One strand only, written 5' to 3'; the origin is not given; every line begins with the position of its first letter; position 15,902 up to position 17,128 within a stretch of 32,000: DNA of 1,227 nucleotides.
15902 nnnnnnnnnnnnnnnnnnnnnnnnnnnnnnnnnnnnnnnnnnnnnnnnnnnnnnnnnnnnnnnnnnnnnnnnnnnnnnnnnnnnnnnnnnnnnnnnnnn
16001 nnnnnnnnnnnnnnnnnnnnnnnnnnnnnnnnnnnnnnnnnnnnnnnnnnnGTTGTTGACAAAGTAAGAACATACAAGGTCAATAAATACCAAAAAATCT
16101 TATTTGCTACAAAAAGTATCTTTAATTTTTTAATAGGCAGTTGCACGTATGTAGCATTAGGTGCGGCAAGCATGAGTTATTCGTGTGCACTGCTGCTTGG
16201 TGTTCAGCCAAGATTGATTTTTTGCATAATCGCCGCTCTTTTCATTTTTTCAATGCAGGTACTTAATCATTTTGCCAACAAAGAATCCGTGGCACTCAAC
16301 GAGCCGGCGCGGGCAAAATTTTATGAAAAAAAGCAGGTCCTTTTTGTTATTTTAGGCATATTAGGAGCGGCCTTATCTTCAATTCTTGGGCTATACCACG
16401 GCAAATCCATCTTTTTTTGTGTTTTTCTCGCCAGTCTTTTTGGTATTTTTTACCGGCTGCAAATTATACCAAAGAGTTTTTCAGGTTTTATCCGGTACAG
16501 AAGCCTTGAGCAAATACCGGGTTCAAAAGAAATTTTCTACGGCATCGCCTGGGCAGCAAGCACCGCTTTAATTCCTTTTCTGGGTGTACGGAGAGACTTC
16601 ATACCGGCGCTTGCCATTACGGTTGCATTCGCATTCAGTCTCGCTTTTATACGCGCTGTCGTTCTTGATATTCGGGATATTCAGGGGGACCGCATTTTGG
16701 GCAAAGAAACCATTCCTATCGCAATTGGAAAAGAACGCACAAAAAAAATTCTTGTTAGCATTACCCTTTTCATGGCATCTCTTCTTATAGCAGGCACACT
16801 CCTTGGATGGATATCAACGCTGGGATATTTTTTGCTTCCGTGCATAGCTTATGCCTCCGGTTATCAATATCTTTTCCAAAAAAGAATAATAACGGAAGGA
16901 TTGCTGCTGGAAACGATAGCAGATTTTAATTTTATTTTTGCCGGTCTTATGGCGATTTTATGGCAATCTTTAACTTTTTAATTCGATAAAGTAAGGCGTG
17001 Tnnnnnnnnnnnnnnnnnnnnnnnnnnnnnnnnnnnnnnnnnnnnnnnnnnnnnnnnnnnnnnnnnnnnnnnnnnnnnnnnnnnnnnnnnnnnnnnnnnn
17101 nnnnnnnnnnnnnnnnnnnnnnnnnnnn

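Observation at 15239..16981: IspH (LytB) fused to a UbiA-like polytopic membrane domain with a degenerate first Asp-rich motif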

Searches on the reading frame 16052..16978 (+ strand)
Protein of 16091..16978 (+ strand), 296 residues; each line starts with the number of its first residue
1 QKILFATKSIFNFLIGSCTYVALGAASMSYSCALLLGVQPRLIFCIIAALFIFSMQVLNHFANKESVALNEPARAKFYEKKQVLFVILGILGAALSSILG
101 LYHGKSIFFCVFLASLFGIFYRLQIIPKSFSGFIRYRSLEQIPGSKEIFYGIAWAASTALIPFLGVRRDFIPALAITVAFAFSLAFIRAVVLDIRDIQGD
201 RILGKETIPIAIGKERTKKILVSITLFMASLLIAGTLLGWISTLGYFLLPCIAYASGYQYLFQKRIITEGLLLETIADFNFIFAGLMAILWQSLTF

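Call 4: search_protein_families(library=ncbifam, proteins=[window:16100-16978:+], max_evalue=1)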
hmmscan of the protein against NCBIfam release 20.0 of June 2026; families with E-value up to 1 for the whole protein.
window:16100-16978:+ (293 aa): 13 families
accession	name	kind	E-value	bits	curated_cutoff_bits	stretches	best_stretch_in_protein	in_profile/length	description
NF010117.0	PRK13591.1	equivalog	1.8e-15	56.8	238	1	11-238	33-248/307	prenyltransferase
TIGR01476.1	chlor_syn_BchG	subfamily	1.2e-10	41.3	212.3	1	48-240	50-231/283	(bacterio)chlorophyll synthase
NF009513.0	PRK12872.1-3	equivalog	7.7e-10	38.8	288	1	168-246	170-252/293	prenyltransferase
NF009512.0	PRK12872.1-1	equivalog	1.2e-09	38.1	278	1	176-230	182-236/303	geranylgeranylglycerol-phosphate geranylgeranyltransferase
NF005742.0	PRK07566.1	equivalog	1.4e-09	37.5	313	1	40-242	68-262/315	chlorophyll synthase ChlG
TIGR02056.1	ChlG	equivalog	1.3e-07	31.5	436.45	1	26-237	44-250/306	chlorophyll synthase ChlG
NF009521.0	PRK12882.1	equivalog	1.7e-07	30.8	296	1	171-252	160-238/280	geranylgeranylglycerol-phosphate geranylgeranyltransferase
NF009523.0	PRK12884.1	equivalog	7.1e-07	28.7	269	1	37-241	37-227/279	prenyltransferase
NF004751.0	PRK06080.1-3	equivalog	4.1e-06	26.6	264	1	146-251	155-257/296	1,4-dihydroxy-2-naphthoate polyprenyltransferase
NF009522.0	PRK12883.1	equivalog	1e-05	25.2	353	1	108-231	96-218/279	geranylgeranylglycerol-phosphate geranylgeranyltransferase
NF004749.0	PRK06080.1-1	equivalog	6e-05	22.3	277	1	156-286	171-303/311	1,4-dihydroxy-2-naphthoate polyprenyltransferase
NF009525.0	PRK12887.1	equivalog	0.0011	18.4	226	1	19-246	40-260/310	homogentisate phytyltransferase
NF004750.0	PRK06080.1-2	equivalog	0.0061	15.9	346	1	188-240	196-251/301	1,4-dihydroxy-2-naphthoate polyprenyltransferase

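Call 5: find_homologous_proteins(query=window:16091-16978:+, max_evalue=0.001)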
Query window:16091-16978:+ (296 aa): 36 proteins with E <= 0.001 among 8000 candidates.
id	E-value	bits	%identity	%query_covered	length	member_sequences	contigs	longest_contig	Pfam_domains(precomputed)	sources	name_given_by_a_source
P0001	4.9e-141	487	78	100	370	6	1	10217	PF01040.24,PF02401.24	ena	-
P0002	1.8e-136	472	75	100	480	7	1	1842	PF01040.24,PF02401.24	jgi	jgi:4-hydroxy-3-methylbut-2-enyl diphosphate reductase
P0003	1.7e-134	466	74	100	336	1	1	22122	PF01040.24,PF02401.24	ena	-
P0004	7.1e-131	454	73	99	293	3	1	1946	PF01040.24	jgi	jgi:4-hydroxy-3-methylbut-2-enyl diphosphate reductase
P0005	9.0e-112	391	75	82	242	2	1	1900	PF01040.24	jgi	jgi:4-hydroxy-3-methylbut-2-enyl diphosphate reductase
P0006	4.2e-105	369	59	98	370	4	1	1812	PF01040.24,PF02401.24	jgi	jgi:4-hydroxy-3-methylbut-2-enyl diphosphate reductase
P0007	1.4e-100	354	58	98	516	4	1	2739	PF01040.24,PF02401.24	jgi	jgi:4-hydroxy-3-methylbut-2-enyl diphosphate reductase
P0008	8.3e-99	349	57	99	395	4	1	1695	PF01040.24,PF02401.24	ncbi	-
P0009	1.9e-98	347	55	99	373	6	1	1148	PF01040.24,PF02401.24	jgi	jgi:4-hydroxy-3-methylbut-2-enyl diphosphate reductase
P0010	2.3e-98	347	57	97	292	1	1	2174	PF01040.24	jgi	-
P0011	8.5e-96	339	55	98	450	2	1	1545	PF01040.24,PF02401.24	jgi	jgi:4-hydroxy-3-methylbut-2-enyl diphosphate reductase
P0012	9.6e-79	283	56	80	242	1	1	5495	PF01040.24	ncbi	-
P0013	7.8e-76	273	79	55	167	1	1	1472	PF01040.24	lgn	-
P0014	3.3e-75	271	77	55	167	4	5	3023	PF01040.24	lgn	-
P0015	3.2e-74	268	51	88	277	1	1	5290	PF01040.24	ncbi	ncbi:MAG: UbiA family prenyltransferase, partial [Candidatus Brocadiales bacterium]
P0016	2.0e-73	265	73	56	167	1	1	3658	PF01040.24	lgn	-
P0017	7.6e-73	263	56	75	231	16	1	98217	PF01040.24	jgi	jgi:4-hydroxy-3-methylbut-2-enyl diphosphate reductase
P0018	2.1e-72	262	76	56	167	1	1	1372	PF01040.24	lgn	-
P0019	4.1e-67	245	56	69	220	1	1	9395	PF01040.24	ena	-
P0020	3.5e-59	219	59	56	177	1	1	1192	PF01040.24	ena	-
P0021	6.8e-58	214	57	57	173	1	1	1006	PF01040.24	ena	-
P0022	2.5e-52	196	37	89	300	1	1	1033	PF01040.24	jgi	jgi:4-hydroxy-3-methylbut-2-enyl diphosphate reductase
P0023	8.0e-46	175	35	92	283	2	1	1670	PF01040.24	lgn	-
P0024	8.7e-40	155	36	92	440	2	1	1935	PF01040.24,PF02401.24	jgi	jgi:4-hydroxybenzoate polyprenyltransferase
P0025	1.0e-39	155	36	96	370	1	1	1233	PF01040.24,PF02401.24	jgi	jgi:4-hydroxy-3-methylbut-2-enyl diphosphate reductase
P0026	1.2e-38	151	34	95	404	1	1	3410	PF01040.24,PF02401.24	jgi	jgi:4-hydroxy-3-methylbut-2-enyl diphosphate reductase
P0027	3.3e-38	150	34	84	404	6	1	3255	PF01040.24,PF02401.24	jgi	jgi:4-hydroxy-3-methylbut-2-enyl diphosphate reductase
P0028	4.5e-37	146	59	39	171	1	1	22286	PF01040.24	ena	-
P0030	1.6e-36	144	32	97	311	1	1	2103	PF01040.24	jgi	-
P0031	2.4e-36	144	33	95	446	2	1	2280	PF01040.24,PF02401.24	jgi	jgi:4-hydroxy-3-methylbut-2-enyl diphosphate reductase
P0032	1.2e-33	135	39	57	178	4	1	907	PF01040.24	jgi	-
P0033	1.8e-32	131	36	66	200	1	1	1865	PF01040.24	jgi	jgi:4-hydroxy-3-methylbut-2-enyl diphosphate reductase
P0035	2.3e-31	127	39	59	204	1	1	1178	PF01040.24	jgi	jgi:4-hydroxy-3-methylbut-2-enyl diphosphate reductase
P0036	2.0e-22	98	37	49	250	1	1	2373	PF01040.24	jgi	-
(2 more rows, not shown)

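Call 13: find_related_loci(query=window:16091-16978:+, collection=genome_contigs, flank=6000)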
Query window:16091-16978:+ (296 aa) in genome_contigs; peptide patterns used: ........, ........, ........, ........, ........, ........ (x = any residue, [..] = any of these).
282 stretches matched a pattern; 27 encode a relative of the query (tblastn E <= 1e-3); 27 distinct loci.
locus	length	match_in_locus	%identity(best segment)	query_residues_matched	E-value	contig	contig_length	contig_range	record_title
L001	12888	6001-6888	98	1-296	0e+0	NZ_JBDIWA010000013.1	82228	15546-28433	MAG: Candidatus Kuenenia sp. isolate Bin_40 NODE_185_length_82228_cov_16.727994, whole genome shotgun sequence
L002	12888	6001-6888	89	1-296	2e-176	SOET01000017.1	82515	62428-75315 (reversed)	MAG: Candidatus Kuenenia hertensis isolate YC6 NODE_799_length_82515_cov_251.716784, whole genome shotgun sequence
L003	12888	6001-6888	88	1-296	1e-168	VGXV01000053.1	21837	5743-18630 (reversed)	MAG: Planctomycetota bacterium isolate K_DeepCast_100m_m2_328 K_DeepCast_100m_m2_328_Ga0194127_10003073, whole genome sh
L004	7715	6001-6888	76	1-296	4e-149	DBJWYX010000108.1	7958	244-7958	MAG TPA_asm: Candidatus Wunengus sp. YC64 NODE_3770_length_7958_cov_5.447552, whole genome shotgun sequence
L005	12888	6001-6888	75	1-296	2e-148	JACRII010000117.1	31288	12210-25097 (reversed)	MAG: Planctomycetota bacterium isolate NC_groundwater_1799_Pr3_B-0.1um_42_210 SR-2_scaffold_141_1362509, whole genome sh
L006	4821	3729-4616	76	1-296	3e-150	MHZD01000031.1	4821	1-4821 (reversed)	MAG: Planctomycetes bacterium RIFOXYC2_FULL_41_27 rifoxyc2_full_scaffold_13667, whole genome shotgun sequence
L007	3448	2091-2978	75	1-296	2e-153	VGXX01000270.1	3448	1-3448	MAG: Planctomycetota bacterium isolate M_DeepCast_100m_m2_243 M_DeepCast_100m_m2_243_Ga0194119_10057355, whole genome sh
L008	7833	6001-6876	76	2-293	9e-148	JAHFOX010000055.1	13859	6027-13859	MAG: Planctomycetota bacterium isolate nzgw513 NODE_1537_length_13860_cov_6.216755, whole genome shotgun sequence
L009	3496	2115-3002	75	1-296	1e-152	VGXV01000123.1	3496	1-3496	MAG: Planctomycetota bacterium isolate K_DeepCast_100m_m2_328 K_DeepCast_100m_m2_328_Ga0194127_10046706, whole genome sh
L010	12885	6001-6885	77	2-296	2e-147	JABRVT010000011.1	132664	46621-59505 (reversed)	MAG: Candidatus Brocadia sp. isolate MAG-01r c_000000000043, whole genome shotgun sequence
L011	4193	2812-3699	75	1-296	2e-150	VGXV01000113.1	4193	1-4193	MAG: Planctomycetota bacterium isolate K_DeepCast_100m_m2_328 K_DeepCast_100m_m2_328_Ga0194127_10035215, whole genome sh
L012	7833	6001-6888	74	1-296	8e-147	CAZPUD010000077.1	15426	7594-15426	MAG TPA_asm: uncultured candidatus Brocadiaceae bacterium isolate SRP093185_co1_14 genome assembly, contig: NODE_2576_le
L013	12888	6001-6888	74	1-296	6e-147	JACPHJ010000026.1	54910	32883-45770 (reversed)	MAG: Planctomycetota bacterium isolate NC_groundwater_411_Ag_B-0.1um_42_12 GD18-4_B1_scaffold_196470, whole genome shotg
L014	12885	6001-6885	74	2-296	6e-146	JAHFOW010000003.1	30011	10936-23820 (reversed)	MAG: Planctomycetota bacterium isolate nzgw512 NODE_768_length_30012_cov_6.705497, whole genome shotgun sequence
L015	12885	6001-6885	75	2-296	4e-146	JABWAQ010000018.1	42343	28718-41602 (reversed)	MAG: Candidatus Brocadia sp. isolate MAG_8 scaffold_738, whole genome shotgun sequence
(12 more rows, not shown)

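Call 16: find_homologous_proteins(query=A1, max_evalue=1e-10)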
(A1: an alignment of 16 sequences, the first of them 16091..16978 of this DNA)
Query A1 (16 sequences) (296 aa, profile of the alignment): 1334 proteins with E <= 1e-10 among 8000 candidates; the best 120 are listed.
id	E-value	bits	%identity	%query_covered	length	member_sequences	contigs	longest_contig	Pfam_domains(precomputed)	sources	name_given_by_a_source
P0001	5.4e-143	494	78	100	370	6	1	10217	PF01040.24,PF02401.24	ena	-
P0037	2.2e-142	492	77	99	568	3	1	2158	PF01040.24,PF02401.24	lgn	-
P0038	2.4e-142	492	78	100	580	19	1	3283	PF01040.24,PF02401.24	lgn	-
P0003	3.6e-142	491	74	100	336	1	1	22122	PF01040.24,PF02401.24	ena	-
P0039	6.2e-142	490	76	100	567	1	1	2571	PF01040.24,PF02401.24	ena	-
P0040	1.5e-141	489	75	100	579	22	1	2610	PF01040.24,PF02401.24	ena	-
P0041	2.3e-141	489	76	100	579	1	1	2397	PF01040.24,PF02401.24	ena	-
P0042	2.7e-141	488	75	100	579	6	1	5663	PF01040.24,PF02401.24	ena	-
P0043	3.8e-141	488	76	100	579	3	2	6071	PF01040.24,PF02401.24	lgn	-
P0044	4.6e-141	488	76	100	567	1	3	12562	PF01040.24,PF02401.24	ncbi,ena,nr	ncbi:MAG: 4-hydroxy-3-methylbut-2-enyl diphosphate reductase [Planctomycetes bacterium GWB2_41_19]|n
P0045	4.6e-141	488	76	100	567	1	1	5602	PF01040.24,PF02401.24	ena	-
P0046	4.8e-141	488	75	100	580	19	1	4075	PF01040.24,PF02401.24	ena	-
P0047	4.8e-141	488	76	100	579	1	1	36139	PF01040.24,PF02401.24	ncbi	-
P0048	4.8e-141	488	76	100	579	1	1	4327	PF01040.24,PF02401.24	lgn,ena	-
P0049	4.8e-141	488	76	100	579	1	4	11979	PF01040.24,PF02401.24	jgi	-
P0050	5.2e-141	487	76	100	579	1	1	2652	PF01040.24,PF02401.24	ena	-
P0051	5.4e-141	487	76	100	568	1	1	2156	PF01040.24,PF02401.24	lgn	-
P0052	6.6e-141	487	76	100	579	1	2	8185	PF01040.24,PF02401.24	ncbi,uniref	ncbi:MAG TPA: 4-hydroxy-3-methylbut-2-enyl diphosphate reductase [Candidatus Wunengus sp. YC63]|unir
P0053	7.2e-141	487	76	100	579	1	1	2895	PF01040.24,PF02401.24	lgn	-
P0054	7.2e-141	487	76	100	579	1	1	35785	PF01040.24,PF02401.24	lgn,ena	-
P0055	7.2e-141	487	76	100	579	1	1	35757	PF01040.24,PF02401.24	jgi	-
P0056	7.4e-141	487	76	100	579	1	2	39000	PF01040.24,PF02401.24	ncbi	-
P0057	7.9e-141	487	76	100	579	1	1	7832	PF01040.24,PF02401.24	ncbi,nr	ncbi:MAG: 4-hydroxy-3-methylbut-2-enyl diphosphate reductase [Planctomycetes bacterium]|nr:4-hydroxy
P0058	1.1e-140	486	75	100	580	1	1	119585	PF01040.24,PF02401.24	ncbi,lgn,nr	ncbi:MAG: 4-hydroxy-3-methylbut-2-enyl diphosphate reductase [Candidatus Brocadia sp.]|nr:4-hydroxy-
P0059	1.1e-140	486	75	100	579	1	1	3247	PF01040.24,PF02401.24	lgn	-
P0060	1.2e-140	486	74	100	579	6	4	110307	PF01040.24,PF02401.24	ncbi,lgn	-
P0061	1.3e-140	486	75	100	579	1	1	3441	PF01040.24,PF02401.24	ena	-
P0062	1.3e-140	486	76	100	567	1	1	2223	PF01040.24,PF02401.24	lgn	-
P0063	1.7e-140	486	76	100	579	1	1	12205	PF01040.24,PF02401.24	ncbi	-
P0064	2.1e-140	485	75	100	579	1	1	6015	PF01040.24,PF02401.24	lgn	-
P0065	2.1e-140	485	75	100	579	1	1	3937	PF01040.24,PF02401.24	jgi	-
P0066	2.2e-140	485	75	100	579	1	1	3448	PF01040.24,PF02401.24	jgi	-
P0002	2.6e-140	485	75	100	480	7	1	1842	PF01040.24,PF02401.24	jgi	jgi:4-hydroxy-3-methylbut-2-enyl diphosphate reductase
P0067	2.7e-140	485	75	100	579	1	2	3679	PF01040.24,PF02401.24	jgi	-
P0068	3.1e-140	485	75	100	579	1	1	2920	PF01040.24,PF02401.24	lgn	-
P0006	3.9e-140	485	59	98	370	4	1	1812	PF01040.24,PF02401.24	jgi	jgi:4-hydroxy-3-methylbut-2-enyl diphosphate reductase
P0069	4.4e-140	484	75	100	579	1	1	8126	PF01040.24,PF02401.24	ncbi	-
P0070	5.4e-140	484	75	100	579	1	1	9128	PF01040.24,PF02401.24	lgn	-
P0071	5.5e-140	484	75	100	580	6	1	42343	PF01040.24,PF02401.24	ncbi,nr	ncbi:MAG: 4-hydroxy-3-methylbut-2-enyl diphosphate reductase [Candidatus Brocadia sp.]|nr:4-hydroxy-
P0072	6.2e-140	484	74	100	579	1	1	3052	PF01040.24,PF02401.24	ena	-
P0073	6.3e-140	484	74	100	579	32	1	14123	PF01040.24,PF02401.24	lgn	-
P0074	7.0e-140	484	74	100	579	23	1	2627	PF01040.24,PF02401.24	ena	-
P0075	1.2e-139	483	74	100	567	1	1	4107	PF01040.24,PF02401.24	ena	-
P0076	1.3e-139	483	74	100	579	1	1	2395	PF01040.24,PF02401.24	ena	-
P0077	1.8e-139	482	74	100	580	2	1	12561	PF01040.24,PF02401.24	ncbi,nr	ncbi:MAG: 4-hydroxy-3-methylbut-2-enyl diphosphate reductase [Candidatus Brocadiales bacterium]|nr:4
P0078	2.1e-139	482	74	100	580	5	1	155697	PF01040.24,PF02401.24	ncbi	-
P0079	2.2e-139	482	72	100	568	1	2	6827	PF01040.24,PF02401.24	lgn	-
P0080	2.6e-139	482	76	100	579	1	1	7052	PF01040.24,PF02401.24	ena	-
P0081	3.1e-139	482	72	100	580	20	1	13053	PF01040.24,PF02401.24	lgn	-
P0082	1.0e-138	480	59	98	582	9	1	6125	PF01040.24,PF02401.24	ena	-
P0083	1.3e-138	480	59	98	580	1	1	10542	PF01040.24,PF02401.24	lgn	-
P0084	1.3e-138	480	59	98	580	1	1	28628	PF01040.24,PF02401.24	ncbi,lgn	ncbi:MAG: 4-hydroxy-3-methylbut-2-enyl diphosphate reductase [Candidatus Scalinduaceae bacterium]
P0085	2.1e-138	479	59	98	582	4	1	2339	PF01040.24,PF02401.24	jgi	-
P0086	4.3e-138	478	59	98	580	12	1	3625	PF01040.24,PF02401.24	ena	-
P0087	1.3e-137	476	58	98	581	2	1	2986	PF01040.24,PF02401.24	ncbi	-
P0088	1.6e-137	476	73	100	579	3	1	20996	PF01040.24,PF02401.24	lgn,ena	-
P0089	1.8e-137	476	73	99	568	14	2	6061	PF01040.24,PF02401.24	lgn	-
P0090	1.8e-137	476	100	100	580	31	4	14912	PF01040.24,PF02401.24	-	-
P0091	3.7e-137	475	72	99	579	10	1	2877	PF01040.24,PF02401.24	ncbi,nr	ncbi:MAG: 4-hydroxy-3-methylbut-2-enyl diphosphate reductase, partial [Planctomycetes bacterium]|nr:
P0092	5.2e-137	474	73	99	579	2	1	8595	PF01040.24,PF02401.24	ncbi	-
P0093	7.2e-137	474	74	100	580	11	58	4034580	PF01040.24,PF02401.24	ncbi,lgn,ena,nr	ncbi:MAG: 4-hydroxy-3-methylbut-2-enyl diphosphate reductase [Candidatus Brocadia sp. AMX2]|nr:MULTI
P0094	1.4e-136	473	56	99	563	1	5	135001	PF01040.24,PF02401.24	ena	-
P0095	1.5e-136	473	56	99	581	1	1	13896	PF01040.24,PF02401.24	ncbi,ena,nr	ncbi:MAG: 4-hydroxy-3-methylbut-2-enyl diphosphate reductase [Candidatus Brocadiales bacterium]|nr:4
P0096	1.6e-136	473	56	99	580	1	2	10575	PF01040.24,PF02401.24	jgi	jgi:(E)-4-hydroxy-3-methyl-but-2-enyl pyrophosphate reductase (IPP and DMAPP forming)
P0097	1.9e-136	472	56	99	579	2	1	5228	PF01040.24,PF02401.24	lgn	-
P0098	2.3e-136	472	71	100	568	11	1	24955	PF01040.24,PF02401.24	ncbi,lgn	-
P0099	2.5e-136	472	56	99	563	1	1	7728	PF01040.24,PF02401.24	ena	-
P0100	3.3e-136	472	56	99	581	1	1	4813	PF01040.24,PF02401.24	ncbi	-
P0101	3.5e-136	472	75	100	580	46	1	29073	PF01040.24,PF02401.24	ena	-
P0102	3.7e-136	471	56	99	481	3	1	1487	PF01040.24,PF02401.24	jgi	jgi:4-hydroxy-3-methylbut-2-enyl diphosphate reductase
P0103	4.8e-136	471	71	100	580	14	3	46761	PF01040.24,PF02401.24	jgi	-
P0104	1.3e-135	470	58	99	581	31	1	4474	PF01040.24,PF02401.24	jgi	jgi:4-hydroxy-3-methylbut-2-enyl diphosphate reductase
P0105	1.4e-135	470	56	99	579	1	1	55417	PF01040.24,PF02401.24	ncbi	ncbi:MAG: 4-hydroxy-3-methylbut-2-enyl diphosphate reductase [Candidatus Scalindua sp.]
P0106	1.6e-135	469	88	100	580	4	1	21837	PF01040.24,PF02401.24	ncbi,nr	ncbi:MAG: 4-hydroxy-3-methylbut-2-enyl diphosphate reductase [Planctomycetes bacterium]|nr:4-hydroxy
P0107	2.2e-135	469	74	100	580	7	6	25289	PF01040.24,PF02401.24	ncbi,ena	-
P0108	2.4e-135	469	57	99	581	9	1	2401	PF01040.24,PF02401.24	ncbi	-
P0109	3.2e-135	468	56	99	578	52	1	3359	PF01040.24,PF02401.24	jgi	-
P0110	4.2e-135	468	72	100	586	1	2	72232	PF01040.24,PF02401.24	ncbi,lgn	-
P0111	4.4e-135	468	57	99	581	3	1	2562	PF01040.24,PF02401.24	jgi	jgi:(E)-4-hydroxy-3-methyl-but-2-enyl pyrophosphate reductase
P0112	4.9e-135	468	58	98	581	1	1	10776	PF01040.24,PF02401.24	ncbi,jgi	ncbi:MAG: 4-hydroxy-3-methylbut-2-enyl diphosphate reductase [Planctomycetota bacterium]|jgi:4-hydro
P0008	1.1e-134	467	57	99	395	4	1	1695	PF01040.24,PF02401.24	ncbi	-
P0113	1.3e-134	466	55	97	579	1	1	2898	PF01040.24,PF02401.24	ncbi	-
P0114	1.4e-134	466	57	97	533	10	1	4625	PF01040.24,PF02401.24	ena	-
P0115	1.7e-134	466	55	99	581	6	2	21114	PF01040.24,PF02401.24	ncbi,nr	ncbi:MAG: 4-hydroxy-3-methylbut-2-enyl diphosphate reductase [Candidatus Scalindua sp.]|nr:4-hydroxy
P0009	1.8e-134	466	55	99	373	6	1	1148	PF01040.24,PF02401.24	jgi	jgi:4-hydroxy-3-methylbut-2-enyl diphosphate reductase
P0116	1.9e-134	466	55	97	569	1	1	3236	PF01040.24,PF02401.24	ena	-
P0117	2.1e-134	466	55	99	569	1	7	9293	PF01040.24,PF02401.24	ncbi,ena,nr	ncbi:MAG: 4-hydroxy-3-methylbut-2-enyl diphosphate reductase [Candidatus Brocadiales bacterium]|nr:4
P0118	2.1e-134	466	57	98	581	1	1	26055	PF01040.24,PF02401.24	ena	-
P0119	2.4e-134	466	57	99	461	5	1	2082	PF01040.24,PF02401.24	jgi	jgi:4-hydroxy-3-methylbut-2-enyl diphosphate reductase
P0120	2.8e-134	465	58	98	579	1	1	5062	PF01040.24,PF02401.24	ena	-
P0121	3.1e-134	465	55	97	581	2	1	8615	PF01040.24,PF02401.24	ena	-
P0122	3.3e-134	465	56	97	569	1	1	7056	PF01040.24,PF02401.24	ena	-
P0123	4.0e-134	465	54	97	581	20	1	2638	PF01040.24,PF02401.24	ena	-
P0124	4.0e-134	465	55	99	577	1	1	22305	PF01040.24,PF02401.24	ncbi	-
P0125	4.6e-134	465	57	99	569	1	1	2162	PF01040.24,PF02401.24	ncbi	-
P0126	4.7e-134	465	71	100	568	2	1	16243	PF01040.24,PF02401.24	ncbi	-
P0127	5.4e-134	464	58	98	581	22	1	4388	PF01040.24,PF02401.24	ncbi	-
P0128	5.5e-134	464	56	98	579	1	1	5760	PF01040.24,PF02401.24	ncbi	-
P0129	5.5e-134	464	57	99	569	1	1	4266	PF01040.24,PF02401.24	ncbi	-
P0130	7.1e-134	464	72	99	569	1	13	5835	PF01040.24,PF02401.24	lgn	-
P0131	8.6e-134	464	57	97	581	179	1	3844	PF01040.24,PF02401.24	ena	-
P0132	1.1e-133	463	57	99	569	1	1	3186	PF01040.24,PF02401.24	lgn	-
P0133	1.7e-133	463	55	97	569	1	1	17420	PF01040.24,PF02401.24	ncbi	-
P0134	2.7e-133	462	57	97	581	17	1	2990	PF01040.24,PF02401.24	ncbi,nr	ncbi:MAG: 4-hydroxy-3-methylbut-2-enyl diphosphate reductase [Planctomycetes bacterium RIFCSPLOWO2_1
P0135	3.0e-133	462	57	98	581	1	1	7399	PF01040.24,PF02401.24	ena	-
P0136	3.2e-133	462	68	100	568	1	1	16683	PF01040.24,PF02401.24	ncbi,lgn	-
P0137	3.2e-133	462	68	100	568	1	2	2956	PF01040.24,PF02401.24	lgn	-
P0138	4.6e-133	461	54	99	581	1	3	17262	PF01040.24,PF02401.24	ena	-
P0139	5.6e-133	461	54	99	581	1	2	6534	PF01040.24,PF02401.24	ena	-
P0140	5.7e-133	461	54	99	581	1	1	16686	PF01040.24,PF02401.24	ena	-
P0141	5.9e-133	461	55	97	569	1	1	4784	PF01040.24,PF02401.24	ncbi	-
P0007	6.1e-133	461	58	98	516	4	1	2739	PF01040.24,PF02401.24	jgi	jgi:4-hydroxy-3-methylbut-2-enyl diphosphate reductase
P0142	7.0e-133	461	57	99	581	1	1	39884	PF01040.24,PF02401.24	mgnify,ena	mgnify:CR=1 FL=1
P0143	7.5e-133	461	58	98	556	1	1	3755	PF01040.24,PF02401.24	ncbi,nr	ncbi:MAG: 4-hydroxy-3-methylbut-2-enyl diphosphate reductase, partial [Candidatus Scalindua sp.]|nr:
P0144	7.8e-133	461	58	98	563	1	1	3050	PF01040.24,PF02401.24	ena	-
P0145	8.5e-133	460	58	98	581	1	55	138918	PF01040.24,PF02401.24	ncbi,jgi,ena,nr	ncbi:MAG: 4-hydroxy-3-methylbut-2-enyl diphosphate reductase [Candidatus Scalindua sp.]|jgi:4-hydrox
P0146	8.5e-133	460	58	98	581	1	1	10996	PF01040.24,PF02401.24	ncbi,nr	ncbi:MAG: 4-hydroxy-3-methylbut-2-enyl diphosphate reductase [Candidatus Scalindua sp.]|nr:4-hydroxy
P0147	8.6e-133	460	71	100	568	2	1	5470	PF01040.24,PF02401.24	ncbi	-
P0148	1.0e-132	460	58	98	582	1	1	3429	PF01040.24,PF02401.24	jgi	jgi:4-hydroxy-3-methylbut-2-enyl diphosphate reductase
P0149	1.1e-132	460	56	98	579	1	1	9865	PF01040.24,PF02401.24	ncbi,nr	ncbi:MAG: 4-hydroxy-3-methylbut-2-enyl diphosphate reductase [Candidatus Scalindua sp.]|nr:4-hydroxy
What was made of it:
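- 15239..16981 (+): ispH-ubiA fusion gene: 580 aa, TTG start, stop codon included. The identical protein, P0090, is in the public collection (call 16).
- The exact protein occurs in 31 member sequences on 4 contigs (call 16).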
